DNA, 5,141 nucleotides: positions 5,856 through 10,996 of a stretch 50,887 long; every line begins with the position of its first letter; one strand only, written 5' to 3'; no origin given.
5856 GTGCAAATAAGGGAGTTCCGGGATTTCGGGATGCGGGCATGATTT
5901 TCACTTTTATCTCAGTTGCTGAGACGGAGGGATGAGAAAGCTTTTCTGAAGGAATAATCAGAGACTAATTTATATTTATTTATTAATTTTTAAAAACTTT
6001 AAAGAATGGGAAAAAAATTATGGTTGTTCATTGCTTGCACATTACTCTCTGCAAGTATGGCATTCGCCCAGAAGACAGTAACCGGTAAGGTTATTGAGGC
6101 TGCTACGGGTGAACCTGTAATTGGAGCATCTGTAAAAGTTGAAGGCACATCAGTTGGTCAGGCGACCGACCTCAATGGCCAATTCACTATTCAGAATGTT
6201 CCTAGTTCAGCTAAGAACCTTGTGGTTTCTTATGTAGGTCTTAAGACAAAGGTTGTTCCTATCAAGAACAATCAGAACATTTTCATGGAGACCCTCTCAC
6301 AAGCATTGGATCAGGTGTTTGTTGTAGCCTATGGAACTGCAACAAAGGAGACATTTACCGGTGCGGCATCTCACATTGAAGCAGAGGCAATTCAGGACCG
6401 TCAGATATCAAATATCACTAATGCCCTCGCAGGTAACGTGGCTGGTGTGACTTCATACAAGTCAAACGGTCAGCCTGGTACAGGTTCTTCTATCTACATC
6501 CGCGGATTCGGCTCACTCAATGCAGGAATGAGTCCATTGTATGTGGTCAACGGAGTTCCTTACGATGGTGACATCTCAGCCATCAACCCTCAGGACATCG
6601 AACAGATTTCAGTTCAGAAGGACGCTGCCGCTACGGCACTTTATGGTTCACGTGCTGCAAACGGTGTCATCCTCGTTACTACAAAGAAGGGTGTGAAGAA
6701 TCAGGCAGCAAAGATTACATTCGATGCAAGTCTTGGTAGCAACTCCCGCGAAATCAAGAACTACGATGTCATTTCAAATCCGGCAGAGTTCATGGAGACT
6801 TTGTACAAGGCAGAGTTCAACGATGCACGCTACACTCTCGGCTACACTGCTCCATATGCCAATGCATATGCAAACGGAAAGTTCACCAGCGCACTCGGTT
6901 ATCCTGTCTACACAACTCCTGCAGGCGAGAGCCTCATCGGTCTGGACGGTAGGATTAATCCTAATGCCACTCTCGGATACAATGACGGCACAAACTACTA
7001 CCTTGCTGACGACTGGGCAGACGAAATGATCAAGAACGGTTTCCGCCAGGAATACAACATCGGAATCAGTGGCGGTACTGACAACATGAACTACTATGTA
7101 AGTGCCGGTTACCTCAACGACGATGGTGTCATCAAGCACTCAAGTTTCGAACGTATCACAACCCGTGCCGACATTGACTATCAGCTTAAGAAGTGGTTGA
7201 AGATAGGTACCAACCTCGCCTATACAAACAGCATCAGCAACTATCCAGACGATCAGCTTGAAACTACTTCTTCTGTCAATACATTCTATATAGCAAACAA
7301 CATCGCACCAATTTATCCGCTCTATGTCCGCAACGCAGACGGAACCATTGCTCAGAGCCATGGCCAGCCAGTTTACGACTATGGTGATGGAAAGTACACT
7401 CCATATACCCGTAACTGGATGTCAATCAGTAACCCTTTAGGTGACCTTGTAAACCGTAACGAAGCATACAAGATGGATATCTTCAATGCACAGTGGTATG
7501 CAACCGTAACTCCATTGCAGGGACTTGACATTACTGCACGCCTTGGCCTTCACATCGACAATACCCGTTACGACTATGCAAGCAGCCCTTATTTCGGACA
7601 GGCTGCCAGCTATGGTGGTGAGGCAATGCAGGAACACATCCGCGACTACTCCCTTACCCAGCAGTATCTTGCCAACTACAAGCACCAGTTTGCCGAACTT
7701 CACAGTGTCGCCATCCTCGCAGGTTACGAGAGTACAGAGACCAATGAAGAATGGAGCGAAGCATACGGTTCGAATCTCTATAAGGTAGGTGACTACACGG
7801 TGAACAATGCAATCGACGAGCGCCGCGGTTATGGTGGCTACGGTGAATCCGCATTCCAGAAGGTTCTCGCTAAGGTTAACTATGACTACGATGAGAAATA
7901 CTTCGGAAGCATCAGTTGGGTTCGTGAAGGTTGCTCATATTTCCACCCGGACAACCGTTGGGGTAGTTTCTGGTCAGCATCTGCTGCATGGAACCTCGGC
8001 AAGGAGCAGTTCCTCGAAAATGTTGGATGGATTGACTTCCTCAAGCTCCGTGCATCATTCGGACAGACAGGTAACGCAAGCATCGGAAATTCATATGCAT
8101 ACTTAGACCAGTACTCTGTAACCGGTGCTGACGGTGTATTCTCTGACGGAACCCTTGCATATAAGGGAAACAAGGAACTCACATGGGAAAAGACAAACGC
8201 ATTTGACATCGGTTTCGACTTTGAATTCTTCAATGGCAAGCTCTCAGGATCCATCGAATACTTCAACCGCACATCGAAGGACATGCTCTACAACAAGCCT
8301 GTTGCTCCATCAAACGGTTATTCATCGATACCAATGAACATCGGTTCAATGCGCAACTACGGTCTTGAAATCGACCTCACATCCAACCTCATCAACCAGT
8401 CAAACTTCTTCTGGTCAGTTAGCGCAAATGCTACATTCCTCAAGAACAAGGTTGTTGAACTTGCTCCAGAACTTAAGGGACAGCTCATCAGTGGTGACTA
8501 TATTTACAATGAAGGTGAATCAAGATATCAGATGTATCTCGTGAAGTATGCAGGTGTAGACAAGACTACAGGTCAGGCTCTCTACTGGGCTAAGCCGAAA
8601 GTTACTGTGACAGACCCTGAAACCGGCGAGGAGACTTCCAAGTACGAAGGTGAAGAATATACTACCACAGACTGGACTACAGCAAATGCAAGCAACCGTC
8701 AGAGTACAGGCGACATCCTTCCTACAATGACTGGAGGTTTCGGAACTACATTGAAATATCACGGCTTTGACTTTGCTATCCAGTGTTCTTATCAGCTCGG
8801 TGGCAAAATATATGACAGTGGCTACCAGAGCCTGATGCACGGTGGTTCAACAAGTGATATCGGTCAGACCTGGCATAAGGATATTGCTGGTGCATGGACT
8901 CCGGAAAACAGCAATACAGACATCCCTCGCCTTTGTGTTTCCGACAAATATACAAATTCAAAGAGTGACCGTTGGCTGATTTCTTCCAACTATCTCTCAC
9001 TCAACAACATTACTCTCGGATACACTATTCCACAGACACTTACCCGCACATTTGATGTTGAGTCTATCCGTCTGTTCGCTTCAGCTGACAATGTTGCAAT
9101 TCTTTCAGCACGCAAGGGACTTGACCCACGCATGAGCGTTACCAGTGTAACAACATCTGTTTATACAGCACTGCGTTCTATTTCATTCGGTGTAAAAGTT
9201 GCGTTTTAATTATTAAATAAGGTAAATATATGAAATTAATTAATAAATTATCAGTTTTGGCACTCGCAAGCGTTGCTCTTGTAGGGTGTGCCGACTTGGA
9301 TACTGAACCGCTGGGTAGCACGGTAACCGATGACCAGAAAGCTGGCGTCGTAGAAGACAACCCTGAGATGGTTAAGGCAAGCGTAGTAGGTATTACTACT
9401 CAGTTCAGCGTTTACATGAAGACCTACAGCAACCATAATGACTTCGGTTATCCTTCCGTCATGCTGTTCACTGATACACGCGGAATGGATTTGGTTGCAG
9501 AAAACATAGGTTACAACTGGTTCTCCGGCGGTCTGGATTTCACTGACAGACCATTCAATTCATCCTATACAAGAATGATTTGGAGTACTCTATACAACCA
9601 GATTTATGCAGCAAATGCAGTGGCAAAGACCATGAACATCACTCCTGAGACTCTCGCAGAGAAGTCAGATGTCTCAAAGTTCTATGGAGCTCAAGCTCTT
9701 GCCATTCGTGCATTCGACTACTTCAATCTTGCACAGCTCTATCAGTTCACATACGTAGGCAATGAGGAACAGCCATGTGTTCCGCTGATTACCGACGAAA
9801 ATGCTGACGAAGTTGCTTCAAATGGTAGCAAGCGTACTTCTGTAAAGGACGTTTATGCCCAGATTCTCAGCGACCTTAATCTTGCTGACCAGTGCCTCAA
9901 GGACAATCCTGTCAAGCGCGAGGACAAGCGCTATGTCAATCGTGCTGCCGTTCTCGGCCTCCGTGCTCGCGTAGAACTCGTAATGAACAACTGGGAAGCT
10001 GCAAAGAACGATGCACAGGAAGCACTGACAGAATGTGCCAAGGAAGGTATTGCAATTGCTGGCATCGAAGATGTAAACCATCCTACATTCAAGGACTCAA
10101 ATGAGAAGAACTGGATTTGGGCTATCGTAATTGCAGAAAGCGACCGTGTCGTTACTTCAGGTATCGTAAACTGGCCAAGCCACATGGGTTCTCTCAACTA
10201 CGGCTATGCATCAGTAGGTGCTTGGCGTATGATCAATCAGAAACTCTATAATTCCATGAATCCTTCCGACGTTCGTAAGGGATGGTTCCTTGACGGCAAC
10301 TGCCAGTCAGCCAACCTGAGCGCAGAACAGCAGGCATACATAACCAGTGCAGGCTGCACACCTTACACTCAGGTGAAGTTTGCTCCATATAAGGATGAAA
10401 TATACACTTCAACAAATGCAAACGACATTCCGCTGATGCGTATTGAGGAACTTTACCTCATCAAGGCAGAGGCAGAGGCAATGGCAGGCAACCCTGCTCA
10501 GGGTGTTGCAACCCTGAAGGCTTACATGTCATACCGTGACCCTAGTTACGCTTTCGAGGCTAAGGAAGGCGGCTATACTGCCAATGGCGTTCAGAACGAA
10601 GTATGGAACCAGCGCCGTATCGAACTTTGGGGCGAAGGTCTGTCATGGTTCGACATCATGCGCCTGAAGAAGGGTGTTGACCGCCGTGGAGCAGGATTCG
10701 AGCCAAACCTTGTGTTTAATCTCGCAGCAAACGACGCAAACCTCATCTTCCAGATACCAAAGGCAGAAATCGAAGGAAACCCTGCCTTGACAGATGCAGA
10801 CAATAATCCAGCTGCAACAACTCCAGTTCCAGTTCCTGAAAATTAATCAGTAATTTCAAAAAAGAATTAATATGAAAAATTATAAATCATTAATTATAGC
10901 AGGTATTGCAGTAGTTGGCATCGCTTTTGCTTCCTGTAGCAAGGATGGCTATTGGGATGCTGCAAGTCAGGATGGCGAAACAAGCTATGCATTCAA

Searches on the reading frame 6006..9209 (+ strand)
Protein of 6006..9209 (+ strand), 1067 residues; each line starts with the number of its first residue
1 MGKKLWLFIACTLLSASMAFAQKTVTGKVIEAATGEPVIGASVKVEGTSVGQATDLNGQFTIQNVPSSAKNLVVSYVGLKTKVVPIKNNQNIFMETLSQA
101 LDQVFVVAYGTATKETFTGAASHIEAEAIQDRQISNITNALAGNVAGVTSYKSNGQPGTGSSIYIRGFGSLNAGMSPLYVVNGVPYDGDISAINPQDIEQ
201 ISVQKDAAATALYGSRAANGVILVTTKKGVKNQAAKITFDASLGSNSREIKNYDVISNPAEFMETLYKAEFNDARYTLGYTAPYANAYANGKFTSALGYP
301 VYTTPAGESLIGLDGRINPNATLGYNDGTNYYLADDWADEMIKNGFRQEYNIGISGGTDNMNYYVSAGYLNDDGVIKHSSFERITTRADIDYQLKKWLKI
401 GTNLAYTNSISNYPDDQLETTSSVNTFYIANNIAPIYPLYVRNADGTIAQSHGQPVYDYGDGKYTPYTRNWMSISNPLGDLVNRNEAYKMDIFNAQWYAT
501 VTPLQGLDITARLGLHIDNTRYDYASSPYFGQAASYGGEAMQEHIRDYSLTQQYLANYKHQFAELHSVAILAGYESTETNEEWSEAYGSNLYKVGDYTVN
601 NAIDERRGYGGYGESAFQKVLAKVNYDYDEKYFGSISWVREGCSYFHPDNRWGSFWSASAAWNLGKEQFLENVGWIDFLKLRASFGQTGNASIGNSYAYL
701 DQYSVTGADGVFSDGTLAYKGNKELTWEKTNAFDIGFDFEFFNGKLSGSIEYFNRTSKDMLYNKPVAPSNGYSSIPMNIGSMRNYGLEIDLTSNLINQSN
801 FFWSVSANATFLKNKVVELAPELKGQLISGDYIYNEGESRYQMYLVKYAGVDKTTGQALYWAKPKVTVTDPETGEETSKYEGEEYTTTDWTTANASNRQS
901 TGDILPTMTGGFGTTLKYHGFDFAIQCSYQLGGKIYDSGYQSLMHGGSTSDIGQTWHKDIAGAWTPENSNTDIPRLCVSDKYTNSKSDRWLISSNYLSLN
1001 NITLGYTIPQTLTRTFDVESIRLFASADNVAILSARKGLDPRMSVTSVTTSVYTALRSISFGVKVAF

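Call 51: search_protein_families(library=pfam, proteins=[window:6006-9209:+], max_evalue=0.0001)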
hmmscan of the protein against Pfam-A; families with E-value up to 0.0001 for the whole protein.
window:6006-9209:+ (1067 aa): 3 families
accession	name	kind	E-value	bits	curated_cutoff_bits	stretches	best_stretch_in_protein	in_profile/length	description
PF07715.20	Plug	-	6.5e-23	81.7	23.9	1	114-221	2-107/107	TonB-dependent Receptor Plug Domain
PF13715.12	CarbopepD_reg_2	-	3.8e-18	65.7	32.2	1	25-106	1-88/88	CarboxypepD_reg-like domain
PF13620.12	CarboxypepD_reg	-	1e-09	39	32.3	1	24-85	1-65/82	Carboxypeptidase regulatory-like domain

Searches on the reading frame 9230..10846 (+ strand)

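Call 51: search_protein_families(library=pfam, proteins=[window:9230-10846:+], max_evalue=0.0001)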
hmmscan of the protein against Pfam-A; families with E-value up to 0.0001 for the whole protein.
window:9230-10846:+ (538 aa): 2 families
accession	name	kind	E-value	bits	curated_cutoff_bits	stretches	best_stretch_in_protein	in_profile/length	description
PF14322.12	SusD-like_3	-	2.3e-16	61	27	1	87-250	59-191/191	Starch-binding associating with outer membrane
PF07980.17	SusD_RagB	-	5.6e-15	56.2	23.1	1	349-522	100-293/297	SusD family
